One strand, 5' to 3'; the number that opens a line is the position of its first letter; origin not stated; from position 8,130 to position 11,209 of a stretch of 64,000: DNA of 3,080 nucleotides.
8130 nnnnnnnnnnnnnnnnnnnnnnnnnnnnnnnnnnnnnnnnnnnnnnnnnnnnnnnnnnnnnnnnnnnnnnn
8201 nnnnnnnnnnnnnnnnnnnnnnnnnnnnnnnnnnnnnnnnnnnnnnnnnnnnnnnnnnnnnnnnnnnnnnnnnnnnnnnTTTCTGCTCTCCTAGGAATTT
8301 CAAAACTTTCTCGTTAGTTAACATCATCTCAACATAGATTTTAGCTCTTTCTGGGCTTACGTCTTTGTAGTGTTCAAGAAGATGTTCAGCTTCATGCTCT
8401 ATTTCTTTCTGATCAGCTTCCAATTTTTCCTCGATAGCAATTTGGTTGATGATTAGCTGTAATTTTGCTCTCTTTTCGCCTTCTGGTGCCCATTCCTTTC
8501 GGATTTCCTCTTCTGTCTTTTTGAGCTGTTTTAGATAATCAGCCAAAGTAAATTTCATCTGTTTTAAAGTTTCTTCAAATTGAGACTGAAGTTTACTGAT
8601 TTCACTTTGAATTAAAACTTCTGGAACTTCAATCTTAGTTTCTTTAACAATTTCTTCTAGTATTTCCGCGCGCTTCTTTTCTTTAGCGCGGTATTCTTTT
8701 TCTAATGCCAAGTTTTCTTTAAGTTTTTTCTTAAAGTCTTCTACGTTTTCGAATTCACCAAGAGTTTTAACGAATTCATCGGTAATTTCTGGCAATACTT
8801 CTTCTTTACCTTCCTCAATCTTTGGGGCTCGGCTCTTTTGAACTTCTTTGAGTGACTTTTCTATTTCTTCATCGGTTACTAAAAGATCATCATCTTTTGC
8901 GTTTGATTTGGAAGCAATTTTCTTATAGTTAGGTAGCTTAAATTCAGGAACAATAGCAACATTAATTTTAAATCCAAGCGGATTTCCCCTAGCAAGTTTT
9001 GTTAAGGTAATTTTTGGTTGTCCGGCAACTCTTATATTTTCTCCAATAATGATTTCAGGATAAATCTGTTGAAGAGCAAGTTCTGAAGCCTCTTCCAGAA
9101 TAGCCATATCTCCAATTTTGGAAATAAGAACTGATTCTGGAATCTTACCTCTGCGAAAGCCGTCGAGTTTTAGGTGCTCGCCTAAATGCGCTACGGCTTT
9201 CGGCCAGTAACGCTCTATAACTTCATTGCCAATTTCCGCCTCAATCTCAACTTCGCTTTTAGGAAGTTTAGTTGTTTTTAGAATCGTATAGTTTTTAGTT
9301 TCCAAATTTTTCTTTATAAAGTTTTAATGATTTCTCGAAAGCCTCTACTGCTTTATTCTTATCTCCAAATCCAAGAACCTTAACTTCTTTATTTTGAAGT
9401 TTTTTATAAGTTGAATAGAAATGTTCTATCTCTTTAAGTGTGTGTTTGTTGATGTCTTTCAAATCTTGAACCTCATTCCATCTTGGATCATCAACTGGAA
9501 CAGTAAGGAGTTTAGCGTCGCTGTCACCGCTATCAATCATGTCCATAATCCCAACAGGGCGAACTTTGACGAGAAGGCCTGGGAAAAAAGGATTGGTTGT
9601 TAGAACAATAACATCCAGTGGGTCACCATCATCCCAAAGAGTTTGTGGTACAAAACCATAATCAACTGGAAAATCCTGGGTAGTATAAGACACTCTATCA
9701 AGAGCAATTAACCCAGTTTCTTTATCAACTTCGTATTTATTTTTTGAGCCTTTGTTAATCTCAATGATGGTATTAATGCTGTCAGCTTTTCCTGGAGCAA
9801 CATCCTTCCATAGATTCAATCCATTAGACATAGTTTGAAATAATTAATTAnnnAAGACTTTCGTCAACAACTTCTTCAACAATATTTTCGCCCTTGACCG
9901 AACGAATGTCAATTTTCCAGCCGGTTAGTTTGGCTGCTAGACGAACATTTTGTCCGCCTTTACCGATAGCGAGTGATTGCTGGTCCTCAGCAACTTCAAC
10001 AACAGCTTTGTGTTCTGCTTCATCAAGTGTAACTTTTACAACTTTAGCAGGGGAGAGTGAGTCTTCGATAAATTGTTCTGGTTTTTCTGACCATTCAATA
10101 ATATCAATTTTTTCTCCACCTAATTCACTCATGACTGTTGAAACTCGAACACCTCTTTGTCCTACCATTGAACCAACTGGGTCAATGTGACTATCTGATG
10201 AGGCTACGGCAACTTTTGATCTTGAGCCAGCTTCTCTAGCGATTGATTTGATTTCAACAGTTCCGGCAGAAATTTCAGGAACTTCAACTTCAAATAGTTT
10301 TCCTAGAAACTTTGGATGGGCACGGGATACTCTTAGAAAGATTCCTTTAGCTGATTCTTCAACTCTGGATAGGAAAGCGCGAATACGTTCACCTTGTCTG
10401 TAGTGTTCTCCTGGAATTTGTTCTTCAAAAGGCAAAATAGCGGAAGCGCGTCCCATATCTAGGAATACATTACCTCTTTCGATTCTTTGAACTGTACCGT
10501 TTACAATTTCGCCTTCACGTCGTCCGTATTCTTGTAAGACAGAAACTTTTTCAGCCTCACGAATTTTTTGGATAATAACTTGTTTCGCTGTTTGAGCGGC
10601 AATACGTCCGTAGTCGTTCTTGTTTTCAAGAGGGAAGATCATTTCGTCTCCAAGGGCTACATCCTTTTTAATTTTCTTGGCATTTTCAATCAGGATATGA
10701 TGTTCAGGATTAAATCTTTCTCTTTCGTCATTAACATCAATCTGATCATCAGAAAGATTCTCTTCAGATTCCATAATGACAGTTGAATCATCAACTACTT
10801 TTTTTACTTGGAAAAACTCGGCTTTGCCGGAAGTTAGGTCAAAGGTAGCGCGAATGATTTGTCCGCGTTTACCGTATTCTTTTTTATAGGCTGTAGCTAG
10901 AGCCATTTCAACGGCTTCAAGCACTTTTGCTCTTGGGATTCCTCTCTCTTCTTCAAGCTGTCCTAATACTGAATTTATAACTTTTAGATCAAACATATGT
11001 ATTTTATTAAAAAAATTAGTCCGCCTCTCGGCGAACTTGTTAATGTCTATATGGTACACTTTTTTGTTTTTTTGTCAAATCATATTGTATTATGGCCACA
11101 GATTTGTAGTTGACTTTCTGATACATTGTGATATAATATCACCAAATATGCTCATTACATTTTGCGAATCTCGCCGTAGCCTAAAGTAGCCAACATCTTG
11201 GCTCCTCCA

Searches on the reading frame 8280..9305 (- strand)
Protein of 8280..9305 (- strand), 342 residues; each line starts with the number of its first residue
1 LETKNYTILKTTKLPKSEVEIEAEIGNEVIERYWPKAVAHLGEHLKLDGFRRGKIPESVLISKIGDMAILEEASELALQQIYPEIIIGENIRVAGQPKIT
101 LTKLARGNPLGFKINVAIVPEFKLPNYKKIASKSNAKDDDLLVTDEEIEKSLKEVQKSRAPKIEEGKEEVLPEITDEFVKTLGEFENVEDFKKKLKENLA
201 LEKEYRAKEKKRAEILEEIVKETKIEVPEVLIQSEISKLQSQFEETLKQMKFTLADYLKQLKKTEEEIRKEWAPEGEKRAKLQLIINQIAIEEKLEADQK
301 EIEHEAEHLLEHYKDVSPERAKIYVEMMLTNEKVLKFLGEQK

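Call 24: search_protein_families(library=pfam, proteins=[window:8280-9305:-], max_evalue=0.01)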
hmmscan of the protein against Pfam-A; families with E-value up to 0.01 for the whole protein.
window:8280-9305:- (342 aa): 3 families
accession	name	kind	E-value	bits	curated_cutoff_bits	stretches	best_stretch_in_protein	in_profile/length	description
PF05697.18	Trigger_N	-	1.8e-26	93.6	22.2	1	10-154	4-143/144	Bacterial trigger factor protein (TF)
PF05698.19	Trigger_C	-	1.5e-25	90.6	22.7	1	188-326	2-139/162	Bacterial trigger factor protein (TF) C-terminus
PF22501.1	DUF6991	-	0.0011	19.4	26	0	155-177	31-53/66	Domain of unknown function (DUF6991)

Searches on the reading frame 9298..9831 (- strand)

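Call 24: search_protein_families(library=pfam, proteins=[window:9298-9831:-], max_evalue=0.01)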
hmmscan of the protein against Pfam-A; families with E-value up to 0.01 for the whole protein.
window:9298-9831:- (178 aa): 1 family
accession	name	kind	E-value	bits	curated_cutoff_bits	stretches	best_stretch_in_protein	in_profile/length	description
PF00719.24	Pyrophosphatase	-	1.3e-55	187.9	23.5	1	22-173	2-153/153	Inorganic pyrophosphatase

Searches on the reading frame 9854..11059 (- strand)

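Call 24: search_protein_families(library=pfam, proteins=[window:9854-11059:-], max_evalue=0.01)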
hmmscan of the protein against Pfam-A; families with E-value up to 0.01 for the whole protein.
window:9854-11059:- (402 aa): 5 families
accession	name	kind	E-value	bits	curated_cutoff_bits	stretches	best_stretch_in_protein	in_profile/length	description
PF08529.16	NusA_N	-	5.4e-29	101.3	23.8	1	30-171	4-118/119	NusA N-terminal domain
PF13184.12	KH_5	-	2.2e-26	92.2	27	1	277-344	1-68/69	NusA-like KH domain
PF00575.29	S1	-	5.2e-08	33.6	22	1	181-244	3-73/74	S1 RNA binding domain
PF23095.1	KH_NusA_C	-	5e-06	26.9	34.2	1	352-386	1-35/59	Transcription termination/antitermination protein NusA, KH domain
PF07650.23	KH_2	-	0.0017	18.6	22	1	329-383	4-58/78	KH domain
